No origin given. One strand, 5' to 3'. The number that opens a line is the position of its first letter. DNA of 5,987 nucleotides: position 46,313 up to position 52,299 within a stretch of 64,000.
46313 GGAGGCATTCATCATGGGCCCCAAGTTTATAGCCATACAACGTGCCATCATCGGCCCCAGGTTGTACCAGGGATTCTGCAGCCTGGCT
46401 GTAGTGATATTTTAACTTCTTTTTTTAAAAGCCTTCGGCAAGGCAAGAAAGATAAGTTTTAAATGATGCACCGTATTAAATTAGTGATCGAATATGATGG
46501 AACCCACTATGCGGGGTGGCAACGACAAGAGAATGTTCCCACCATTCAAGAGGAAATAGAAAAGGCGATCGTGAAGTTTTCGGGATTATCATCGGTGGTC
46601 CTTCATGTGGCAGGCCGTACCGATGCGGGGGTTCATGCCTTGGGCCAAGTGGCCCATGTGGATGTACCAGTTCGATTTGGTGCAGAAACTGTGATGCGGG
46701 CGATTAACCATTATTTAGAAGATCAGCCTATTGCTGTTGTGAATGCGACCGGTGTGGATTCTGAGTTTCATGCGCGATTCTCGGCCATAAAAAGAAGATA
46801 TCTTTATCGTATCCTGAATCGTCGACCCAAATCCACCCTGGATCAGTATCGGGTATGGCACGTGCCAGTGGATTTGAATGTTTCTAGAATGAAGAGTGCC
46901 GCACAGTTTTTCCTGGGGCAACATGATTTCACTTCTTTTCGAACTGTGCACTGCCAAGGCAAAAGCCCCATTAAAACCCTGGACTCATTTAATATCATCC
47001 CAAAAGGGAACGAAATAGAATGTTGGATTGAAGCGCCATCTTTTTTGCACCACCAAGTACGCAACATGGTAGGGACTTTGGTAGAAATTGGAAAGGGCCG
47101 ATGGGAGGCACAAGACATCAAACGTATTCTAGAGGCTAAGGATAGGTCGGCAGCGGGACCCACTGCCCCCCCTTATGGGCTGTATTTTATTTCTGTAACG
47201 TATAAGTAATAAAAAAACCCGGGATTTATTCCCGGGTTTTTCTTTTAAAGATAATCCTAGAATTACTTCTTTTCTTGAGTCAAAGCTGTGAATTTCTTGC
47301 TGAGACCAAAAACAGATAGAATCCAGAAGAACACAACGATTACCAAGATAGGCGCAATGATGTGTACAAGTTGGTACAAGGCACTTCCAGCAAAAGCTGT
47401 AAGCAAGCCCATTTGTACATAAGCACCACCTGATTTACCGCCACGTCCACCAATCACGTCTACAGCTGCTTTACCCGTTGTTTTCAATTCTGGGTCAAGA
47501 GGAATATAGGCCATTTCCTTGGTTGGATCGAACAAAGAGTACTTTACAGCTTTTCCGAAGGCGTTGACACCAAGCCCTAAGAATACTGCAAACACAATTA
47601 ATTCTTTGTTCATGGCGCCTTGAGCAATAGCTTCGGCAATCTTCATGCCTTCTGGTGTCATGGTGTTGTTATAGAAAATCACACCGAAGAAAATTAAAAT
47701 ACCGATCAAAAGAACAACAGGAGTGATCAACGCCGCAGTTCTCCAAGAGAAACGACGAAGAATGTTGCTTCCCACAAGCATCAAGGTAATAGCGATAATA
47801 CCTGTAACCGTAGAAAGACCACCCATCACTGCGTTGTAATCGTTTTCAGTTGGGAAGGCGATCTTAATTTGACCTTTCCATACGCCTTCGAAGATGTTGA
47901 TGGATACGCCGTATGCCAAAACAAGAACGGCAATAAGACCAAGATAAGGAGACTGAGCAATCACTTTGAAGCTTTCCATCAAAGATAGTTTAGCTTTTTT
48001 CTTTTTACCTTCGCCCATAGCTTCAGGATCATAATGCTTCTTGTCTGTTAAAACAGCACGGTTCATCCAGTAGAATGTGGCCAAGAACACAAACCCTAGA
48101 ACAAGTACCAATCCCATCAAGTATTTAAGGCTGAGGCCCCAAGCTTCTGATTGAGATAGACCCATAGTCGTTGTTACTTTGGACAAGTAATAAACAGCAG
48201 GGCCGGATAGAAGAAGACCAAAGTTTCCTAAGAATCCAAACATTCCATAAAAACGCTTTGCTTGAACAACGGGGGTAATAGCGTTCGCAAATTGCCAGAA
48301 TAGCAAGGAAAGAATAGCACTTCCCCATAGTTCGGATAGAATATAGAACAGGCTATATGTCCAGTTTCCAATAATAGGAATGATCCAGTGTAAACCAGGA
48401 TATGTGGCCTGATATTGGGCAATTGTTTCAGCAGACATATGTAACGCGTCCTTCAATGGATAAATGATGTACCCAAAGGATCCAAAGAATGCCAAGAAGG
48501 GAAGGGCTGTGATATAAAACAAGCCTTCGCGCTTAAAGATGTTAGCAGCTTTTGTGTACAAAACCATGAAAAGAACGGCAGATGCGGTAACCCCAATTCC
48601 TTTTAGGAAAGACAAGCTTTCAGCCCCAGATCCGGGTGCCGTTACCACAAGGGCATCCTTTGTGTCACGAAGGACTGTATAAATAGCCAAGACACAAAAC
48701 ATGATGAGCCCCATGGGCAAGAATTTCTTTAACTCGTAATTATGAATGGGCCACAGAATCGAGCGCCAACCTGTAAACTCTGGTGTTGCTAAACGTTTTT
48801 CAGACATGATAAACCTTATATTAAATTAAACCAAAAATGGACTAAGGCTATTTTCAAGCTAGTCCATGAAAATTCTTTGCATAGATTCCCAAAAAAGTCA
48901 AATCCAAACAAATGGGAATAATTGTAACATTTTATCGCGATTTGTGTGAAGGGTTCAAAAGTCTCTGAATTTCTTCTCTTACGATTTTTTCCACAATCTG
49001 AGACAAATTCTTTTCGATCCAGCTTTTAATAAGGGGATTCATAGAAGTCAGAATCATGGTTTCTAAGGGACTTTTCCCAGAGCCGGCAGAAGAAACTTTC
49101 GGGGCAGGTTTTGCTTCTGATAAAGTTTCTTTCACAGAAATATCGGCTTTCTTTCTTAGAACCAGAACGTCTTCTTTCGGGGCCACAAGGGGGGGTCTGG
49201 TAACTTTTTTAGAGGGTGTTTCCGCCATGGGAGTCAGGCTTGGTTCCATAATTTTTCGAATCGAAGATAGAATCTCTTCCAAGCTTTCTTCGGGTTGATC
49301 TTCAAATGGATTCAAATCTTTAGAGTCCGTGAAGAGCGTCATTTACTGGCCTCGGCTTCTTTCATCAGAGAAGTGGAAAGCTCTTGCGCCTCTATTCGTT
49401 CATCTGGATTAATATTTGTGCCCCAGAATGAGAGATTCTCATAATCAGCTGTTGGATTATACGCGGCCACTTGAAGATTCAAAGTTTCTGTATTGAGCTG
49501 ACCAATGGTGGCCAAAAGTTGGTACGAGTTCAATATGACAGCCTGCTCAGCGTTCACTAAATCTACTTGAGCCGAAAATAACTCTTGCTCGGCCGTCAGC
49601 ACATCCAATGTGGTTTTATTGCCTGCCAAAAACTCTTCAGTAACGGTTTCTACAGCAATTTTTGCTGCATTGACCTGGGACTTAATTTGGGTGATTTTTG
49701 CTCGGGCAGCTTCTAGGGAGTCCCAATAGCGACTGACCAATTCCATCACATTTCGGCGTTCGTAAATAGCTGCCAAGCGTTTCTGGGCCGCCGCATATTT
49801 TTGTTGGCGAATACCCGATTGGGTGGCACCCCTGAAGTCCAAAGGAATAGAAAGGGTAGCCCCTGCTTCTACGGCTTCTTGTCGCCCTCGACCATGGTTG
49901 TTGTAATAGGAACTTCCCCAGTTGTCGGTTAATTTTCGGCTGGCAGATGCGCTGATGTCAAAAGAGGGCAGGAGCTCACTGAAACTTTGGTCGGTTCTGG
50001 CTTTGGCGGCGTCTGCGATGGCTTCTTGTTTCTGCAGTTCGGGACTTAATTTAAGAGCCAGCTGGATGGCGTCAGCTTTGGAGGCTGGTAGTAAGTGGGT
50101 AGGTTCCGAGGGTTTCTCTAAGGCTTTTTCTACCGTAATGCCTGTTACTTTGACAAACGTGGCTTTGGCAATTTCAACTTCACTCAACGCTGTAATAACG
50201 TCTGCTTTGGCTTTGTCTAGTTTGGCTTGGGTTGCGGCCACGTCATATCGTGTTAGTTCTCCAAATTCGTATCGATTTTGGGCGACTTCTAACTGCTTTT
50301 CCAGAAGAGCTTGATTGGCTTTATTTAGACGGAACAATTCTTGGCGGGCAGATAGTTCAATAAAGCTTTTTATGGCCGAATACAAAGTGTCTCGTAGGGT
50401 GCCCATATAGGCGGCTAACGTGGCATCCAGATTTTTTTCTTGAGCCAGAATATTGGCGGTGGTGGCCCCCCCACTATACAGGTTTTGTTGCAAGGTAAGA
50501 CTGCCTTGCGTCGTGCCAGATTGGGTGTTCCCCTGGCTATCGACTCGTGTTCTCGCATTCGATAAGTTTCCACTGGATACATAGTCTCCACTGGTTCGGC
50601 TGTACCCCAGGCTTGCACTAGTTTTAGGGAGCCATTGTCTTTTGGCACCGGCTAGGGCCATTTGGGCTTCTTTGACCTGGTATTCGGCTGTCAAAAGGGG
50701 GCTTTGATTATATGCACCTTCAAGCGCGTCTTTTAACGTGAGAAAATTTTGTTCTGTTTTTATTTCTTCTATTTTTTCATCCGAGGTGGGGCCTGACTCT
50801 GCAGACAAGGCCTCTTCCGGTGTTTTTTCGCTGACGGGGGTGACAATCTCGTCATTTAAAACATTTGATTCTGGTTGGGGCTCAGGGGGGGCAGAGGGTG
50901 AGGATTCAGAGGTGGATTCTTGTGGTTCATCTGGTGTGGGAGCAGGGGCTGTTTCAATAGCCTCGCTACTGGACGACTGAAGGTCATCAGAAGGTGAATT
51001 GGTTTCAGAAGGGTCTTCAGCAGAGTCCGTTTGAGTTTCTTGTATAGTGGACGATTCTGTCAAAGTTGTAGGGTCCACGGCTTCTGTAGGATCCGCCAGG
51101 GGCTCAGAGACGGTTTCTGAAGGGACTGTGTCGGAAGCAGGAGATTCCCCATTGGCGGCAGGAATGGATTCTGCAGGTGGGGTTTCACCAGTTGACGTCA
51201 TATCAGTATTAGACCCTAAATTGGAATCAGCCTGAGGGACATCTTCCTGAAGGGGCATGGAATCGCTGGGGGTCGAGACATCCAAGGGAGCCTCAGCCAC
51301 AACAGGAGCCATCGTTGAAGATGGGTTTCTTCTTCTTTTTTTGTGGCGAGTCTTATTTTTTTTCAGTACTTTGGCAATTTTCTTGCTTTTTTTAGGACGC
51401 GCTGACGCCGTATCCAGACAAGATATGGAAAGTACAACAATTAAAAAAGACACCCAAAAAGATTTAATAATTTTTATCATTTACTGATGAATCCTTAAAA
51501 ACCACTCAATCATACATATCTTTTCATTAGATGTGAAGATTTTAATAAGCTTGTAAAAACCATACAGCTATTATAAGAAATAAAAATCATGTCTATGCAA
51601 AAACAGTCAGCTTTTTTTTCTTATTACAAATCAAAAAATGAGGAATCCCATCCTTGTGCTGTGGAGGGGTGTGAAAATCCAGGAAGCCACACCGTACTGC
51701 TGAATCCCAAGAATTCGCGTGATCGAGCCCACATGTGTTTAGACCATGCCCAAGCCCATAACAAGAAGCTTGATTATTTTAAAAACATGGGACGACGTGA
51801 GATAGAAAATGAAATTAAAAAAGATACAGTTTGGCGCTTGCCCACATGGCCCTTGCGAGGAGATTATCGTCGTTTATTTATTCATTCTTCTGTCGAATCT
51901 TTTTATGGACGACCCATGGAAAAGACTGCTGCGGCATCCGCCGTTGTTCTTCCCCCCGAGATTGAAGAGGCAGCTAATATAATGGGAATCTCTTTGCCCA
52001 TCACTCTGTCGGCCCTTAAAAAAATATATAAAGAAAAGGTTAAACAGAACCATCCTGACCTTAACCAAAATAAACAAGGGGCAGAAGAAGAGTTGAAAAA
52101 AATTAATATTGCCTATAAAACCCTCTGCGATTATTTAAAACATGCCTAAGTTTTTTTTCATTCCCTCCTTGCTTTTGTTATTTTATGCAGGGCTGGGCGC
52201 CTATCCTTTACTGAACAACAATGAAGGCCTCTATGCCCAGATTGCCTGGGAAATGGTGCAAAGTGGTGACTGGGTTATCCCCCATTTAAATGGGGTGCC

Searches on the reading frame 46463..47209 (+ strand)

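Call 55: search_protein_families(library=pfam, proteins=[window:46463-47209:+], max_evalue=0.00001)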
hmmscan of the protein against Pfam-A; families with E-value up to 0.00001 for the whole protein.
window:46463-47209:+ (248 aa): 1 family
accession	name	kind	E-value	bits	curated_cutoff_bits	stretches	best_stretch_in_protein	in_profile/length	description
PF01416.25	PseudoU_synth_1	-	5.5e-44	149.5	23.3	2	146-247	1-107/108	tRNA pseudouridine synthase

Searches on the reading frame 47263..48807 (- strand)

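Call 55: search_protein_families(library=pfam, proteins=[window:47263-48807:-], max_evalue=0.00001)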
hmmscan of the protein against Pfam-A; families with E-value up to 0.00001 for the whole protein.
window:47263-48807:- (514 aa): 1 family
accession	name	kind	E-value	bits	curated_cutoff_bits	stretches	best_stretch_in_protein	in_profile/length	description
PF03219.20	TLC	-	5.4e-179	596.5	21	1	9-506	6-491/491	TLC ATP/ADP transporter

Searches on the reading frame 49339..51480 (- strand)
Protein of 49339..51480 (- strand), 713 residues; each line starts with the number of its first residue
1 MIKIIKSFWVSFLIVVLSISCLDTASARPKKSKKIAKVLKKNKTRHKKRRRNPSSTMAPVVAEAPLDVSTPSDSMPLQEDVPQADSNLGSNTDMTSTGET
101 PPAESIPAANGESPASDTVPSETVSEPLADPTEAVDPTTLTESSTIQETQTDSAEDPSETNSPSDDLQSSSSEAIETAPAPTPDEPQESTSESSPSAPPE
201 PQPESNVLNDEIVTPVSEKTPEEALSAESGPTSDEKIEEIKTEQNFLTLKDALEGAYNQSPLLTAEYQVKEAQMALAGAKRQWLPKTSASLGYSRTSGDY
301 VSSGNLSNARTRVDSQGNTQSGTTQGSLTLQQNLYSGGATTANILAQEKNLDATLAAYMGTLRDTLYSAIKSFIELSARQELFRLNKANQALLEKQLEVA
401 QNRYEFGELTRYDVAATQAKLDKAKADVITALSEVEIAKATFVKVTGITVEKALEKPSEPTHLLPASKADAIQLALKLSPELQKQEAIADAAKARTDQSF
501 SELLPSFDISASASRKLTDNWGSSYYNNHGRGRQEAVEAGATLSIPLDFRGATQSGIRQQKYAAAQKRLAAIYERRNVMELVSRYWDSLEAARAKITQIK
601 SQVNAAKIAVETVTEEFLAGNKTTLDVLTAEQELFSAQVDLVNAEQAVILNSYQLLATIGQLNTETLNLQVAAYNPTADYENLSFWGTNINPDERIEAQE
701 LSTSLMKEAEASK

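Call 55: search_protein_families(library=pfam, proteins=[window:49339-51480:-], max_evalue=0.00001)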
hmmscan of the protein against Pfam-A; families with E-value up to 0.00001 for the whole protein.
window:49339-51480:- (713 aa): 1 family
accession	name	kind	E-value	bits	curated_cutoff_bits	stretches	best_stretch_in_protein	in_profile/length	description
PF02321.23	OEP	-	3.4e-52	177.4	22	2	470-660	3-187/187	Outer membrane efflux protein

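Call 67: search_protein_families(library=ncbifam, proteins=[window:49339-51480:-], max_evalue=0.00001)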
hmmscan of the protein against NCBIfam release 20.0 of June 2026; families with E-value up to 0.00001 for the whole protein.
window:49339-51480:- (713 aa): 4 families
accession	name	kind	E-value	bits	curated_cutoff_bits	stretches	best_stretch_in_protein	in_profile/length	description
TIGR01844.1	type_I_sec_TolC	subfamily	2.3e-66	224.5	225.15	1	247-675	3-413/414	TolC family outer membrane protein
NF007002.0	PRK09465.1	equivalog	3.3e-24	85.2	495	1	262-667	40-431/460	outer membrane channel protein TolC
TIGR01845.1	outer_NodT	subfamily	5.2e-17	61.8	210.05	1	254-660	64-458/460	efflux transporter outer membrane subunit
NF052390.1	efflux_OMP_AbuO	equivalog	1.5e-10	40.4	700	1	246-667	20-438/447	multidrug efflux outer membrane protein AbuO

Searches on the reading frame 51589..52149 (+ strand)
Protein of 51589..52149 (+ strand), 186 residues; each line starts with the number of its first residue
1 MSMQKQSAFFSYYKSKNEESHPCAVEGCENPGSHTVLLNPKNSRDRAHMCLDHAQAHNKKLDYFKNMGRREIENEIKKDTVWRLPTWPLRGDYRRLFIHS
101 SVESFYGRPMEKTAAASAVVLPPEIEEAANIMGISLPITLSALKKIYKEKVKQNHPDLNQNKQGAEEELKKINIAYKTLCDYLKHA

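Call 55: search_protein_families(library=pfam, proteins=[window:51589-52149:+], max_evalue=0.00001)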
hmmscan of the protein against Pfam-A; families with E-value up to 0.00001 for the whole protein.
window:51589-52149:+ (186 aa): 1 family
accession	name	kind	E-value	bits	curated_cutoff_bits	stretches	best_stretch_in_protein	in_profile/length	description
PF00226.36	DnaJ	-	8.5e-11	42.2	27.8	1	131-182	5-56/63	DnaJ domain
